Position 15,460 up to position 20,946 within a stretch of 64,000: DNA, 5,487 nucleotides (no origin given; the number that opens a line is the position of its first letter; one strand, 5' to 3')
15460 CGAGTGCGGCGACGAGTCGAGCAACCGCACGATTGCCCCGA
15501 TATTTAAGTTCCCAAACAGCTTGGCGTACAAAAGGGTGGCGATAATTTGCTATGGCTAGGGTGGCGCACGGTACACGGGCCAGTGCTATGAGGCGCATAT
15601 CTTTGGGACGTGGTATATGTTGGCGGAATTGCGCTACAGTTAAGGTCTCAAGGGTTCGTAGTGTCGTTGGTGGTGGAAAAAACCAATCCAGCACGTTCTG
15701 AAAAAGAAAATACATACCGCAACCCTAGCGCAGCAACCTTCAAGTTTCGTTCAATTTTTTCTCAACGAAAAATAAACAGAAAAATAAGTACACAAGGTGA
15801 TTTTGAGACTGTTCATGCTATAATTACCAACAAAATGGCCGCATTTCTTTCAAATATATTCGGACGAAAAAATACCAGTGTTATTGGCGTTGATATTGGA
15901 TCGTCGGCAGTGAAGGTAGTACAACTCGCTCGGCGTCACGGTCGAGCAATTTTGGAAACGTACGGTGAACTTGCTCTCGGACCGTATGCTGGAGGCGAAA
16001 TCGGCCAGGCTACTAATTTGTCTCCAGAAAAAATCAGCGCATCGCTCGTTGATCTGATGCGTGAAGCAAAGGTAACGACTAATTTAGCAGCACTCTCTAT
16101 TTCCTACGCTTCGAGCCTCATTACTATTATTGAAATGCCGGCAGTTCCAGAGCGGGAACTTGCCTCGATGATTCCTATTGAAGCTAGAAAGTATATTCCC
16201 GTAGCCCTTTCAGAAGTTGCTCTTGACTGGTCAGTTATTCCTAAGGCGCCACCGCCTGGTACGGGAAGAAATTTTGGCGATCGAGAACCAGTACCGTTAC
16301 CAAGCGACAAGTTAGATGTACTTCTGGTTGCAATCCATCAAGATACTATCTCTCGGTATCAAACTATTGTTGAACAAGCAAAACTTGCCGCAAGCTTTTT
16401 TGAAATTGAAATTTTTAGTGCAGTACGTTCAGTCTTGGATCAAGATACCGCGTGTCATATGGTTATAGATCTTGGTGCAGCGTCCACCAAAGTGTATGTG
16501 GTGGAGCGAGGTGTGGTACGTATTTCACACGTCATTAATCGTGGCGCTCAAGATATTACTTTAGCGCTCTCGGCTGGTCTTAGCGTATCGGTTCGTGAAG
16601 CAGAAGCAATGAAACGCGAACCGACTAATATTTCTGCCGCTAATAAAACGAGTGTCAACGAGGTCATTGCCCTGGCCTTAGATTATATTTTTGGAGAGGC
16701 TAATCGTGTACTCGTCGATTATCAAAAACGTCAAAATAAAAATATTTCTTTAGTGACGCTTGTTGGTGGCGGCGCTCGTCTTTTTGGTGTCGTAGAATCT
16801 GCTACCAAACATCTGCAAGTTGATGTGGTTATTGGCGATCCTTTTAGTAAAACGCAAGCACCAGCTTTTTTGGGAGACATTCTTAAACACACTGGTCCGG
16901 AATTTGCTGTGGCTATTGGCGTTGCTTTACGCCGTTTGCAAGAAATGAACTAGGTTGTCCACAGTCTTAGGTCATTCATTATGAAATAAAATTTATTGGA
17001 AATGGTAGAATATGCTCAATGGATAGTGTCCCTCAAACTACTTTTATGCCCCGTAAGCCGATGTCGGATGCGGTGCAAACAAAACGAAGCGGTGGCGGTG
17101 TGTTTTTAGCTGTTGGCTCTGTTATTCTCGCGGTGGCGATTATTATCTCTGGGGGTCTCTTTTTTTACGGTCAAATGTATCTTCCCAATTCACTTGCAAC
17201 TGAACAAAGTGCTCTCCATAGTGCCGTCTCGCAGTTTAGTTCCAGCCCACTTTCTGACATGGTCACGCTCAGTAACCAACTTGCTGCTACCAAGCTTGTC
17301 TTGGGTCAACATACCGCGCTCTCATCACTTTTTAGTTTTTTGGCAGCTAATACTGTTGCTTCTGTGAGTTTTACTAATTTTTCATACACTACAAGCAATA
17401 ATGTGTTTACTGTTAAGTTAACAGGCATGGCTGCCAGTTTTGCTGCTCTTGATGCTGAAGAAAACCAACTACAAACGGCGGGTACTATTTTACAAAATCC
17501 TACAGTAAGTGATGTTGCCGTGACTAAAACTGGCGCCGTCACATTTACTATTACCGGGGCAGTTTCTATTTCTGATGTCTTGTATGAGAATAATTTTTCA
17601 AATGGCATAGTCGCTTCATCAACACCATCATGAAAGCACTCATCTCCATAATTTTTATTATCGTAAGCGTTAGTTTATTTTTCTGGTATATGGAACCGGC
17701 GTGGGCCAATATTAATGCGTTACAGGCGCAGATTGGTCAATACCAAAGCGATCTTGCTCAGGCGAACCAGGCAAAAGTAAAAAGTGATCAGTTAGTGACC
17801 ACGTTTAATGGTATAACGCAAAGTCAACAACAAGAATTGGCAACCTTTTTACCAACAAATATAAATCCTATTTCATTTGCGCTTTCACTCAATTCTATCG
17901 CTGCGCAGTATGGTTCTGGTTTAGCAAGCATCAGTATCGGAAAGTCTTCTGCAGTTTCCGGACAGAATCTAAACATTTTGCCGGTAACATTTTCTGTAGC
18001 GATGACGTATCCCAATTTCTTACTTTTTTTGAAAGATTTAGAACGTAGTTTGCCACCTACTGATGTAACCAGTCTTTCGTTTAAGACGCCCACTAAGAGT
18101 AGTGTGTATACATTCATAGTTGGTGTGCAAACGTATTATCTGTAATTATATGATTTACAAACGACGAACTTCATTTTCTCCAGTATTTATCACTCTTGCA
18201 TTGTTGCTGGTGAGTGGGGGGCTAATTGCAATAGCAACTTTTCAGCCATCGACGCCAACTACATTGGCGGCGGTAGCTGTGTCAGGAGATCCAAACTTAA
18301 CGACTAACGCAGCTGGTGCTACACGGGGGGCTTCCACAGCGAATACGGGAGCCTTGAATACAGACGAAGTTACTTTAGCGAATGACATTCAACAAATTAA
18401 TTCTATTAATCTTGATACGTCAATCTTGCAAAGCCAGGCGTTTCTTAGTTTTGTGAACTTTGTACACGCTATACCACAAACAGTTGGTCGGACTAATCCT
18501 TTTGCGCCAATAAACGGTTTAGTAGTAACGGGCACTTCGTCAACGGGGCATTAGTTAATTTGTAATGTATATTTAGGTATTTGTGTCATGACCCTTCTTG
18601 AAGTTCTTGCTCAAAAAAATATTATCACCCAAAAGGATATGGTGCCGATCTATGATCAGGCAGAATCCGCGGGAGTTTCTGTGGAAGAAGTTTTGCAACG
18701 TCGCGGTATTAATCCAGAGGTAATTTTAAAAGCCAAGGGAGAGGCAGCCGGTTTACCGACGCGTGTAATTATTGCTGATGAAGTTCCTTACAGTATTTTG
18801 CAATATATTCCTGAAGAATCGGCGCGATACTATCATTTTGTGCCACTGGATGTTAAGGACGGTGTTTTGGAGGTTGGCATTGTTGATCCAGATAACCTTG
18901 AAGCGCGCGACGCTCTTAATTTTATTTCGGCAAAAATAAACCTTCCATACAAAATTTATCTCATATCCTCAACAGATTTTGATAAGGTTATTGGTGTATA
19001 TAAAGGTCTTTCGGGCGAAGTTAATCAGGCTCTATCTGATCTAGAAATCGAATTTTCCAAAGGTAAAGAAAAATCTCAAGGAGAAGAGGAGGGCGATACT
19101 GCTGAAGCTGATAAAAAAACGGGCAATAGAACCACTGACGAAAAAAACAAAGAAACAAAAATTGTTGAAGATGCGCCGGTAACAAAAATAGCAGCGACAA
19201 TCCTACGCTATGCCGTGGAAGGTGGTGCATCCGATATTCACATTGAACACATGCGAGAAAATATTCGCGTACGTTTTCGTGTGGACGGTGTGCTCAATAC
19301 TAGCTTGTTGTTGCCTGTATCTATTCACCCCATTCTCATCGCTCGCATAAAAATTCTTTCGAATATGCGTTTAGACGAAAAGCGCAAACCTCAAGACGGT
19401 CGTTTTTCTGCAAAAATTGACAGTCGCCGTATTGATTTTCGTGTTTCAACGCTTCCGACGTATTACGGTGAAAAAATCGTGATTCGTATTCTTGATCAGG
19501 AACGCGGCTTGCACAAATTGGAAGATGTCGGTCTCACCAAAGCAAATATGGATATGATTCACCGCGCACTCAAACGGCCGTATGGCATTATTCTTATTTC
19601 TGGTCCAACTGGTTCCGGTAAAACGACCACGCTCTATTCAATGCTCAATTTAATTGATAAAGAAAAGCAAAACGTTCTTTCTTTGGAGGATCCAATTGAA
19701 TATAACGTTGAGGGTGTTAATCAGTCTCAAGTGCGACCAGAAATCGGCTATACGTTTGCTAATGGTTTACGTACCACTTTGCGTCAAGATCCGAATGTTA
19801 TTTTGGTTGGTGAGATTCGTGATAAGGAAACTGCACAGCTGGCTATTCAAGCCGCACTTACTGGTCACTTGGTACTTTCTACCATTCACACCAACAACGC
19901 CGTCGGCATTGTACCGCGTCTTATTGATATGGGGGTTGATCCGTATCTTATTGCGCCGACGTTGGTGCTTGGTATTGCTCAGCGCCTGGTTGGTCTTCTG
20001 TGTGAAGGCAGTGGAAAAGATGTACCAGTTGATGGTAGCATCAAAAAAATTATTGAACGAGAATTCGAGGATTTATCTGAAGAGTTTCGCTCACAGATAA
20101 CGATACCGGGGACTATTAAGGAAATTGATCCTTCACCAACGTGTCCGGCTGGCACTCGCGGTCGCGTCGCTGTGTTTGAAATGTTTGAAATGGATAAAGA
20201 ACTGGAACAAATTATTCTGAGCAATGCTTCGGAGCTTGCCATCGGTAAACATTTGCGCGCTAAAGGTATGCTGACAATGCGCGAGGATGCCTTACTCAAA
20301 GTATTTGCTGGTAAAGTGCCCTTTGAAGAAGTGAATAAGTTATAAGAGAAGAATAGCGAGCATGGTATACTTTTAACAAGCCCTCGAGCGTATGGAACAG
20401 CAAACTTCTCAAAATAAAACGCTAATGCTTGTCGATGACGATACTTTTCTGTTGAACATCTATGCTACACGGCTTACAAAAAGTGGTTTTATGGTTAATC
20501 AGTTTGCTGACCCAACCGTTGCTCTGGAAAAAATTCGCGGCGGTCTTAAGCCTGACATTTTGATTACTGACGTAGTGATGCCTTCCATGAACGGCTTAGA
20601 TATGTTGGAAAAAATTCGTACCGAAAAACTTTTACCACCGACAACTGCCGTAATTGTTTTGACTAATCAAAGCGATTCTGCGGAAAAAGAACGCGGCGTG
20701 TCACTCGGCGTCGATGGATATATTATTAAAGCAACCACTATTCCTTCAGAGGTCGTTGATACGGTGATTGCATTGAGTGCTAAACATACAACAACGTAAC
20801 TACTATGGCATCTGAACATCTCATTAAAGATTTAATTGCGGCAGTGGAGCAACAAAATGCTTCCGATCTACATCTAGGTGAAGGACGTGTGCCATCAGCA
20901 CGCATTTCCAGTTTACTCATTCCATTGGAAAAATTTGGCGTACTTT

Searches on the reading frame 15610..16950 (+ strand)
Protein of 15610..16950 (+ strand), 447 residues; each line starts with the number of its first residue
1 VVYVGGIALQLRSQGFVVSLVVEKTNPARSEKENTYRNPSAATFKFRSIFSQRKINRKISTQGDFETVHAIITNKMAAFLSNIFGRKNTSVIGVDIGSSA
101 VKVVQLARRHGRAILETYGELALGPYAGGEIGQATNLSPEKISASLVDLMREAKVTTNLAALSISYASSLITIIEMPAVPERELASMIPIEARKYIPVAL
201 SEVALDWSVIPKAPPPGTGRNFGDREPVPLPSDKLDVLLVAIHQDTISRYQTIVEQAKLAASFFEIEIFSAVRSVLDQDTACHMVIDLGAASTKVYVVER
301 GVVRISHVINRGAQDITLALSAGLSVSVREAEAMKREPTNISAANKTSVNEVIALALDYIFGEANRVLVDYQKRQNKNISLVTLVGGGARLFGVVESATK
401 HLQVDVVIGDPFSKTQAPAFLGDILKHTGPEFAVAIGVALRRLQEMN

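Call 25: search_protein_families(library=ncbifam, proteins=[window:15610-16950:+], max_evalue=0.1)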
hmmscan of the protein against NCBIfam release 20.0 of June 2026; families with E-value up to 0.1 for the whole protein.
window:15610-16950:+ (447 aa): 7 families
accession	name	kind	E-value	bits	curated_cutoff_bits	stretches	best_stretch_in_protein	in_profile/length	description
TIGR01175.1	pilM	subfamily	3.5e-42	144.7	133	1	88-442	2-347/348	type IV pilus assembly protein PilM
NF045709.1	Amuc_1101_fam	equivalog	2.9e-20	72.6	650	1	88-444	4-351/608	Amuc_1101 family PilM-like pilus complex protein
TIGR01174.1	ftsA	equivalog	1.5e-15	57.1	175.85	2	236-349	149-264/371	cell division protein FtsA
NF011660.0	PRK15080.1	equivalog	6.9e-09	35.3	182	1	249-407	112-256/277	ethanolamine utilization protein EutJ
TIGR02529.1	EutJ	subfamily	2.8e-05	23.7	152.1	1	252-342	82-169/239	ethanolamine utilization protein EutJ family protein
NF007009.0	PRK09472.1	equivalog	0.013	14.6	409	1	235-336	156-259/420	cell division protein FtsA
TIGR03697.1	NtcA_cyano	equivalog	0.077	12.7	244.95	0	289-321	8-39/193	global nitrogen regulator NtcA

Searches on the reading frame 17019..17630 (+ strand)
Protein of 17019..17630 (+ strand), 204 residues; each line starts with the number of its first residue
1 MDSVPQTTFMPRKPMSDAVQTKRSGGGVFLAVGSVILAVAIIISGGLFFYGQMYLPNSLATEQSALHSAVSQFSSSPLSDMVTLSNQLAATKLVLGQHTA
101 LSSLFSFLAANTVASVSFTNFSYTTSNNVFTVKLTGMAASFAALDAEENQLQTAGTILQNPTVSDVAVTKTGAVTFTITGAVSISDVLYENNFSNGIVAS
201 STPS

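Call 25: search_protein_families(library=ncbifam, proteins=[window:17019-17630:+], max_evalue=0.1)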
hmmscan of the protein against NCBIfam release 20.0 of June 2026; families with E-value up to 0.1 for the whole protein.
window:17019-17630:+ (204 aa): 0 families

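Call 99: search_protein_families(library=pfam, proteins=[window:17019-17630:+], max_evalue=0.01)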
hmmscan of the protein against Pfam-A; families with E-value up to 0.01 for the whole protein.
window:17019-17630:+ (204 aa): 1 family
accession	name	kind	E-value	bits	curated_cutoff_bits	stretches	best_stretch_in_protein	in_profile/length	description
PF05137.18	PilN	-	0.0037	17.7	22.8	1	104-179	2-75/78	Fimbrial assembly protein (PilN)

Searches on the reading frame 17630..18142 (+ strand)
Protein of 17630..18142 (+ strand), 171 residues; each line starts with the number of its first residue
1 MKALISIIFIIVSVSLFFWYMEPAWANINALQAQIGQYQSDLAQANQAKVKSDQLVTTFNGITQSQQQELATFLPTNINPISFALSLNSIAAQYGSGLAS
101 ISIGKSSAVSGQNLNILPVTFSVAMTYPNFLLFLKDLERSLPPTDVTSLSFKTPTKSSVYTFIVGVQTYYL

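Call 25: search_protein_families(library=ncbifam, proteins=[window:17630-18142:+], max_evalue=0.1)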
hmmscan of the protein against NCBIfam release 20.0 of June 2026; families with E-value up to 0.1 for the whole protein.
window:17630-18142:+ (171 aa): 2 families
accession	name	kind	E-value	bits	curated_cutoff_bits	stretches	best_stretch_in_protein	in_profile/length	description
NF040576.1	T2SS_GspM_XpsM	equivalog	0.00036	20.2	60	1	7-153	6-152/180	type II secretion system protein GspM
NF049873.2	cytotoxin_MakE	exception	0.004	16.2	360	1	24-70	228-274/352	alpha-pore-forming cytotoxin subunit MakE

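Call 99: search_protein_families(library=pfam, proteins=[window:17630-18142:+], max_evalue=0.01)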
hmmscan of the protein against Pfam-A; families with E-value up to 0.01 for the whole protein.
window:17630-18142:+ (171 aa): 0 families

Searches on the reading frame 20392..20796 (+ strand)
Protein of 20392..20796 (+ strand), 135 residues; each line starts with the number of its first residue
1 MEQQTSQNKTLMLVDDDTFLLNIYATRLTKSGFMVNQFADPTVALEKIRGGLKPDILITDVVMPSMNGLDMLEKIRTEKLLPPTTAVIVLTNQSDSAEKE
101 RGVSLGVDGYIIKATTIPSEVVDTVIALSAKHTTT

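Call 99: search_protein_families(library=pfam, proteins=[window:20392-20796:+], max_evalue=0.01)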
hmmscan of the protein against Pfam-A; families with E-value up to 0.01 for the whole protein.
window:20392-20796:+ (135 aa): 1 family
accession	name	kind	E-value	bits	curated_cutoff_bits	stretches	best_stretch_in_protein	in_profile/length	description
PF00072.30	Response_reg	-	1.2e-21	77.4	30.2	1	12-115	2-101/111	Response regulator receiver domain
